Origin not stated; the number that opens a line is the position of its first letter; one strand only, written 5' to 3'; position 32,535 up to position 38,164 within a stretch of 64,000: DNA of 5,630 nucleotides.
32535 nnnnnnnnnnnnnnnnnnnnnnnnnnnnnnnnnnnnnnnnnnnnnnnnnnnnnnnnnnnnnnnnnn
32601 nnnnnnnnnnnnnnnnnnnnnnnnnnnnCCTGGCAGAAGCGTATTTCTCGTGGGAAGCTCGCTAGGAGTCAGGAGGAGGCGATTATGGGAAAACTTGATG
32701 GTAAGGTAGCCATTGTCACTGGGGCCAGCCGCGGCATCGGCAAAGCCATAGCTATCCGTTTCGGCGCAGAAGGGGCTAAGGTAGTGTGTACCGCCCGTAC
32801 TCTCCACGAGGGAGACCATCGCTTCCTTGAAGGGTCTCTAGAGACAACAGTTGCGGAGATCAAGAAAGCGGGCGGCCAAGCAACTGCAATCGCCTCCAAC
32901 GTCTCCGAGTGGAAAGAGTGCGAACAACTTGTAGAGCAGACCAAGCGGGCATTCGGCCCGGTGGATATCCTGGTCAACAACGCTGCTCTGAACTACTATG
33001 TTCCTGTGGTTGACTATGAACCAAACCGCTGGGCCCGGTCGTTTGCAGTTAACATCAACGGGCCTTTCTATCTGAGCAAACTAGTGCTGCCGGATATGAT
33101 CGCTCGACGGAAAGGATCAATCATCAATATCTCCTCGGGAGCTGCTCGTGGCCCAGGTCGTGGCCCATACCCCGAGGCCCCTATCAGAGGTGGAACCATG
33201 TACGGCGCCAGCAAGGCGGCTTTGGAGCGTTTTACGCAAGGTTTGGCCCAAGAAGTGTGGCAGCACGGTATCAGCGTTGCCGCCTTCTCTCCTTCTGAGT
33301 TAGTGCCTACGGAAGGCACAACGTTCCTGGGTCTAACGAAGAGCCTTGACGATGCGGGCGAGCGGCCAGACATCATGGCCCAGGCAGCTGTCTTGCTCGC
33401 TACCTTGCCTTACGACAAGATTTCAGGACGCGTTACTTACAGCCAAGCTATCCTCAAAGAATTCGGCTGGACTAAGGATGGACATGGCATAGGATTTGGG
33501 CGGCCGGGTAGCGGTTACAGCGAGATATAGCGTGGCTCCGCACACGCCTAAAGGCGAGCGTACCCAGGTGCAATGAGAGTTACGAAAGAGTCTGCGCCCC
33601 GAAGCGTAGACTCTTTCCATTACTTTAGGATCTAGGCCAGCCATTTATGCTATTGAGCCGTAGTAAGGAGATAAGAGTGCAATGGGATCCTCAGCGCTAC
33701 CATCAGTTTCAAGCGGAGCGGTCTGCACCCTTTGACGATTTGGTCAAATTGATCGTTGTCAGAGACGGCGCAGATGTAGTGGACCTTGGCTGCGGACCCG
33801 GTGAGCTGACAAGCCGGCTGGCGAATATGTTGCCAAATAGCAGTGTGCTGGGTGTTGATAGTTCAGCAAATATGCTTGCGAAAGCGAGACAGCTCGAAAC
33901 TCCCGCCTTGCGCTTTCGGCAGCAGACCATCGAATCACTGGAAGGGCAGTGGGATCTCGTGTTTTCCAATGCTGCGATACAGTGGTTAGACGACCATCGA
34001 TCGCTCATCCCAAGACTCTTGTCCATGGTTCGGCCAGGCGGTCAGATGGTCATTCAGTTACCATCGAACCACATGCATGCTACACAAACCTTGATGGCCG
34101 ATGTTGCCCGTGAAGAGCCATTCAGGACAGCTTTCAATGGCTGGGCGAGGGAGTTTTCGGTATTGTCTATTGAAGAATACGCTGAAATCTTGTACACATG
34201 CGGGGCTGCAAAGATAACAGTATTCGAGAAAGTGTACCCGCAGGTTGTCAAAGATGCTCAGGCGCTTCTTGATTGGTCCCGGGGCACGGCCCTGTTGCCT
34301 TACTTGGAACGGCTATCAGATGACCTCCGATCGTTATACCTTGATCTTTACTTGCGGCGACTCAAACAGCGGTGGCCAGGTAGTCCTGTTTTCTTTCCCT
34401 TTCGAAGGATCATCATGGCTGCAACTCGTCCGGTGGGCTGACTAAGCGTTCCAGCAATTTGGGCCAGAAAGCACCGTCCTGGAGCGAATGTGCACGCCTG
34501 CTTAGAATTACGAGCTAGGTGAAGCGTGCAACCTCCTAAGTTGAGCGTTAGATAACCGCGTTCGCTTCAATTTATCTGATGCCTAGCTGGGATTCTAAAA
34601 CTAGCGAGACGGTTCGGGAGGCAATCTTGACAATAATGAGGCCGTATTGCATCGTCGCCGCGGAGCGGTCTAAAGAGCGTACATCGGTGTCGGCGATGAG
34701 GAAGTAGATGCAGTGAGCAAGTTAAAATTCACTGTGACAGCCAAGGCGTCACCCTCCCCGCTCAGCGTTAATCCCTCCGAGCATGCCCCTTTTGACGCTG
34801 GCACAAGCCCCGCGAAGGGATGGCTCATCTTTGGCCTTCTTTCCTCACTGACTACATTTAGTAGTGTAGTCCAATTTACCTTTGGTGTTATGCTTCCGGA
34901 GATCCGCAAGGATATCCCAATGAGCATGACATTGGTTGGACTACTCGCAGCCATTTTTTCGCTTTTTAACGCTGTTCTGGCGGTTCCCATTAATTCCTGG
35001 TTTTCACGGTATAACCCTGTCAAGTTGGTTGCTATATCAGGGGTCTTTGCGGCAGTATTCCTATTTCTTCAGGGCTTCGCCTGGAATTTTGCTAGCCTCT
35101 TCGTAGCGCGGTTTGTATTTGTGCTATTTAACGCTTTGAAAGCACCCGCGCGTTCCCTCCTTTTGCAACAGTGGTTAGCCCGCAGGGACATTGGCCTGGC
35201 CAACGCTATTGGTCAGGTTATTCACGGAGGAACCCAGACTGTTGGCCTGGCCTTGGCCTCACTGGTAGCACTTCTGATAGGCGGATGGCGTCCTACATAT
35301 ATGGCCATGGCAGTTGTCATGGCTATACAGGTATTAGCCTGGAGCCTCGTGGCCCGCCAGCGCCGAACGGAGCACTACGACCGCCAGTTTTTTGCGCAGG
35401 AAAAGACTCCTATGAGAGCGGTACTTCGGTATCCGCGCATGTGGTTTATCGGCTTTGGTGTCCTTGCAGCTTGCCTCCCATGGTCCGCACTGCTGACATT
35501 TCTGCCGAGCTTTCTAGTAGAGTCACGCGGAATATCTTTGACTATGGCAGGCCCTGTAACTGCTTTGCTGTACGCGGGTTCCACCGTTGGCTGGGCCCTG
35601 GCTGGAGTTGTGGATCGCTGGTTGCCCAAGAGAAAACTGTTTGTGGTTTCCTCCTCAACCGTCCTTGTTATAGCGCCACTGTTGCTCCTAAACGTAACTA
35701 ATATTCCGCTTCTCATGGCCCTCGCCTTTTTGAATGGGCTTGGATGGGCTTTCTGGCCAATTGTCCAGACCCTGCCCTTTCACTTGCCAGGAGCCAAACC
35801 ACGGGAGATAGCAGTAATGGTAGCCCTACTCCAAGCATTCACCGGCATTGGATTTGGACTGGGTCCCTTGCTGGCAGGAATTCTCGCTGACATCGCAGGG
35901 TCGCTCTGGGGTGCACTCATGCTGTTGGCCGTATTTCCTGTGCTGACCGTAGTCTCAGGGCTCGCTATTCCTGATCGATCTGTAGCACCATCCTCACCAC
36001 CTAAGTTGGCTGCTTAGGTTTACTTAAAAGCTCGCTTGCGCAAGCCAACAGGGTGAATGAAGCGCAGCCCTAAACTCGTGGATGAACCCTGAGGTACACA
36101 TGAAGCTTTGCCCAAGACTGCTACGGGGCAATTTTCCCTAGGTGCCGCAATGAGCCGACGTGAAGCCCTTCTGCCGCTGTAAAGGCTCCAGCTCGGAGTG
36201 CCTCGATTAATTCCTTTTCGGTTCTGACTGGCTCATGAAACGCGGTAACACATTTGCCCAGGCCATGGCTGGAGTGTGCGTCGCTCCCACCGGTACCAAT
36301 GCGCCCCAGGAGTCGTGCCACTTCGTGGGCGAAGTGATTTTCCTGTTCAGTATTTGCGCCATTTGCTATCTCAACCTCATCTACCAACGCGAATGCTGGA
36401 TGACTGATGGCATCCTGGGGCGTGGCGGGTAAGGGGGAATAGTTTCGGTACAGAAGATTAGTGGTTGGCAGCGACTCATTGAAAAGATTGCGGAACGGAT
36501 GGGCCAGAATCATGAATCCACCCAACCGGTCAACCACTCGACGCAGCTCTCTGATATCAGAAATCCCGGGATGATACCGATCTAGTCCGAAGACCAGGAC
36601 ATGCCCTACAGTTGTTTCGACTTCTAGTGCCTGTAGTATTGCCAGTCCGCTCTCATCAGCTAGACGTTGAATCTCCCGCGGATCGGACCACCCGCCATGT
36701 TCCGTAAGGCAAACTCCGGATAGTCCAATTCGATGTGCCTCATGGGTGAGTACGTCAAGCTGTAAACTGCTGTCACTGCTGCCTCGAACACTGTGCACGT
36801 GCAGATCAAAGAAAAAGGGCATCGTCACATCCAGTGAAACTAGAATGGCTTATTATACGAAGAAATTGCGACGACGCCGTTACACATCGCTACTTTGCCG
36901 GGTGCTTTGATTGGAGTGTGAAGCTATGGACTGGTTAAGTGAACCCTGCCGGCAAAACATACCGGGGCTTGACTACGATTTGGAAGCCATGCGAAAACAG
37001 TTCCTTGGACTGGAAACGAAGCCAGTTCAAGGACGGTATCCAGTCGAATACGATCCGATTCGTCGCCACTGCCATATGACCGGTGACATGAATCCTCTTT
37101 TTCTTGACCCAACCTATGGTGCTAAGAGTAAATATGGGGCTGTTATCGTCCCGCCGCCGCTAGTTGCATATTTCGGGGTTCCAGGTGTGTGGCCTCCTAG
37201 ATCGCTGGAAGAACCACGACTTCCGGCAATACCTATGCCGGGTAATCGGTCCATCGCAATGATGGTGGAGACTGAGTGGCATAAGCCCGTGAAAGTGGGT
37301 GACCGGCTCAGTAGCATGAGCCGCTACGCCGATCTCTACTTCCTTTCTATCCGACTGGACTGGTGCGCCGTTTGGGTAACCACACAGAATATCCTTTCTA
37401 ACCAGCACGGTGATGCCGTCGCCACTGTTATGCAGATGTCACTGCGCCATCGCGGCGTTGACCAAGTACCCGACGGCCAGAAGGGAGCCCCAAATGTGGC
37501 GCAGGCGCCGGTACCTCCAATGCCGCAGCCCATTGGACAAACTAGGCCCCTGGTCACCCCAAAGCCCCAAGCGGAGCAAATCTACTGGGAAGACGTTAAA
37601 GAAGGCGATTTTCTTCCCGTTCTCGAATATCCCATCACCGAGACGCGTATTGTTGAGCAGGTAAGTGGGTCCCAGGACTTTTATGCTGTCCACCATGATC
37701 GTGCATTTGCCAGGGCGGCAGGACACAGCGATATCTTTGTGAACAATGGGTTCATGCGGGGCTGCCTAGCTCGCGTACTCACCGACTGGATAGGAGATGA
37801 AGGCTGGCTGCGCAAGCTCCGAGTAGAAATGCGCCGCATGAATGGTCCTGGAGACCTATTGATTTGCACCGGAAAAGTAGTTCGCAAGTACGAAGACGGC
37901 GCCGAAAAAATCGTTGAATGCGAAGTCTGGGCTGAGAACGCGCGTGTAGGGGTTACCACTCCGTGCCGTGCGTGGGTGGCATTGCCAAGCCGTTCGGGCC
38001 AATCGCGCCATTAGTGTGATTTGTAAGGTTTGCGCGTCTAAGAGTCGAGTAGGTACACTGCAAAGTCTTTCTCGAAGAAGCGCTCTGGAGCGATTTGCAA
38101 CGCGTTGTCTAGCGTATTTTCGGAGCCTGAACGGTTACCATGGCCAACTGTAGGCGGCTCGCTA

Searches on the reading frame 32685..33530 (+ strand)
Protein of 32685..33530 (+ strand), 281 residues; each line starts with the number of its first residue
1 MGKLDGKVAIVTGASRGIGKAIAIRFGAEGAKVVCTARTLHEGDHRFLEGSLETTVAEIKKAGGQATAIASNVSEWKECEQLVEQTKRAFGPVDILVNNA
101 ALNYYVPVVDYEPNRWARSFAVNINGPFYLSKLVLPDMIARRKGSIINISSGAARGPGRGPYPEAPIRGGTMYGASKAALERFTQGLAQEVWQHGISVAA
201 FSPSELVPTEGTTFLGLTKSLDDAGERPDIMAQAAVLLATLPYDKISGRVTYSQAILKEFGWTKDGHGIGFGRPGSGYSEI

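Call 23: search_protein_families(library=pfam, proteins=[window:32685-33530:+])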
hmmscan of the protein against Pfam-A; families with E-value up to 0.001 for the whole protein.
window:32685-33530:+ (281 aa): 4 families
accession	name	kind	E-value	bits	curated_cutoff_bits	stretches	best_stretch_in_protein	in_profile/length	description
PF00106.31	adh_short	-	7.2e-49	166.4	26.6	1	7-206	1-182/195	short chain dehydrogenase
PF13561.12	adh_short_C2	-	1.5e-32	113.5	27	1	13-213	1-182/236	Enoyl-(Acyl carrier protein) reductase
PF08659.16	KR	-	7.7e-08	32.9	22.6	1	10-136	4-125/180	KR domain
PF01370.27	Epimerase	-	3e-05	24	20.9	1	10-192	2-161/240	NAD dependent epimerase/dehydratase family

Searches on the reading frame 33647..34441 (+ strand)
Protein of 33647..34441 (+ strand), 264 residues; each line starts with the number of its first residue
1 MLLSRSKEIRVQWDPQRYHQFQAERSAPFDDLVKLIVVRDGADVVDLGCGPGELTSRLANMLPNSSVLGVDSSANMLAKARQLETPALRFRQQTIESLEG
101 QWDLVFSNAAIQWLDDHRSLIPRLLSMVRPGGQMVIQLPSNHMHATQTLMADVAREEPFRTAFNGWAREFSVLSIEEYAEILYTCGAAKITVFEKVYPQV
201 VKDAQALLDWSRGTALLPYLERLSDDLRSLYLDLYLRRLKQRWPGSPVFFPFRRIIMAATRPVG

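Call 23: search_protein_families(library=pfam, proteins=[window:33647-34441:+])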
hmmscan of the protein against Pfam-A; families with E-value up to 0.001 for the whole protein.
window:33647-34441:+ (264 aa): 12 families
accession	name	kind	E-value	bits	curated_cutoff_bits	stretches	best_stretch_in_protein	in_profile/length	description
PF13847.12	Methyltransf_31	-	7e-17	61.9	27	1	40-152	3-131/145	Methyltransferase domain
PF13649.12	Methyltransf_25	-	9.2e-17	62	27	1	44-132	1-97/97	Methyltransferase domain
PF08241.18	Methyltransf_11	-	3.1e-15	57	21.2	1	45-136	1-95/95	Methyltransferase domain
PF08242.18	Methyltransf_12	-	7.9e-15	55.8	30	1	45-133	1-97/98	Methyltransferase domain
PF13489.12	Methyltransf_23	-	7.8e-14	52.2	27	1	26-149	6-129/164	Methyltransferase domain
PF05175.20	MTS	-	6.5e-06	26.3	23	1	34-116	25-113/170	Methyltransferase small domain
PF01728.25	FtsJ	-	3.9e-05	24.1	24.1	1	38-110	19-100/181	FtsJ-like methyltransferase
PF01209.24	Ubie_methyltran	-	0.00014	21.8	20.1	1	33-136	40-151/233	ubiE/COQ5 methyltransferase family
PF05401.17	NodS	-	0.00026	21.3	24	1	31-141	33-149/201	Nodulation protein S (NodS)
PF04072.20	LCM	-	0.00044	20.6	22.3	1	9-89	52-131/187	Leucine carboxyl methyltransferase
PF02390.23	Methyltransf_4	-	0.00048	20.1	24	1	43-80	4-41/173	Putative methyltransferase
PF13679.12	Methyltransf_32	-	0.0008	19.8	27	0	41-87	26-76/143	Methyltransferase domain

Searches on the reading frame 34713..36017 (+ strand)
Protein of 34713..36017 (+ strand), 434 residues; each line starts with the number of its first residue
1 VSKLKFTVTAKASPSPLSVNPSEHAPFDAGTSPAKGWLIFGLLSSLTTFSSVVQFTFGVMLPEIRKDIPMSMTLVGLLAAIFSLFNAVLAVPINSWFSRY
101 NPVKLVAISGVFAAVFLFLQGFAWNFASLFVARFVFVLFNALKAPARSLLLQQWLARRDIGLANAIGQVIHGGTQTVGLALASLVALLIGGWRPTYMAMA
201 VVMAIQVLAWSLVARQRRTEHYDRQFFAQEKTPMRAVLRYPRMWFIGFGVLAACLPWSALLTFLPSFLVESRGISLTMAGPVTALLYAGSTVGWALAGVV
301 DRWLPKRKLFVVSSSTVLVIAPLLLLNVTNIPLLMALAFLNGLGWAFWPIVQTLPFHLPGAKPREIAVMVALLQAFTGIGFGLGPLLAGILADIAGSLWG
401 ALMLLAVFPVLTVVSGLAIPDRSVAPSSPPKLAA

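Call 23: search_protein_families(library=pfam, proteins=[window:34713-36017:+])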
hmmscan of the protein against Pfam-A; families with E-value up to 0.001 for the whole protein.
window:34713-36017:+ (434 aa): 1 family
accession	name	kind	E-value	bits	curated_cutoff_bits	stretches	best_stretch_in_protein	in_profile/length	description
PF07690.21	MFS_1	-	1.6e-37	129.7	33.4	2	45-360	3-324/347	Major Facilitator Superfamily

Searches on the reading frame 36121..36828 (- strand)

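Call 23: search_protein_families(library=pfam, proteins=[window:36121-36828:-])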
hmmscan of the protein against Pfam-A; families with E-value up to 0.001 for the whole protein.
window:36121-36828:- (235 aa): 2 families
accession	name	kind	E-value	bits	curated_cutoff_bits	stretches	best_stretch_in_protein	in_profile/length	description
PF13263.12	PHP_C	-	4.1e-15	55.5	21.3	1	162-215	2-55/56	PHP-associated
PF02811.25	PHP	-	2.2e-06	28.6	26.4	1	8-73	1-66/164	PHP domain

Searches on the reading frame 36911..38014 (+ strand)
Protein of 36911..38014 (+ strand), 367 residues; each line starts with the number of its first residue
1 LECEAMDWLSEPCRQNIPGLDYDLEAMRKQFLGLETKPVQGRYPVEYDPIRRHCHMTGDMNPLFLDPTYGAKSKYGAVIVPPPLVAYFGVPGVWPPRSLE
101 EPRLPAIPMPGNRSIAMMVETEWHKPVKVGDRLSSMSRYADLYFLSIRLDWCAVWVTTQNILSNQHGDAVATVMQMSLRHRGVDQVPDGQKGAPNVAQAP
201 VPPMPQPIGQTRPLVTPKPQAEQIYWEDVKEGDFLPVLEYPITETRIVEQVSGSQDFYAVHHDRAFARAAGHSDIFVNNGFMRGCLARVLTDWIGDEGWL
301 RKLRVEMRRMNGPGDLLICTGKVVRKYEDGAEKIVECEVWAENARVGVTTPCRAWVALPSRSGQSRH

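Call 23: search_protein_families(library=pfam, proteins=[window:36911-38014:+])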
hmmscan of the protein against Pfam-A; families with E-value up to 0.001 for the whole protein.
window:36911-38014:+ (367 aa): 2 families
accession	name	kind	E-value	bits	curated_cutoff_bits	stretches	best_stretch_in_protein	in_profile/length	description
PF13452.11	FAS1_DH_region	-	7.9e-19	68.5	22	1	33-172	4-131/132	FAS1-like, dehydratase domain region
PF01575.25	MaoC_dehydratas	-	2.8e-07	30.6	27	0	237-316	13-94/123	MaoC like domain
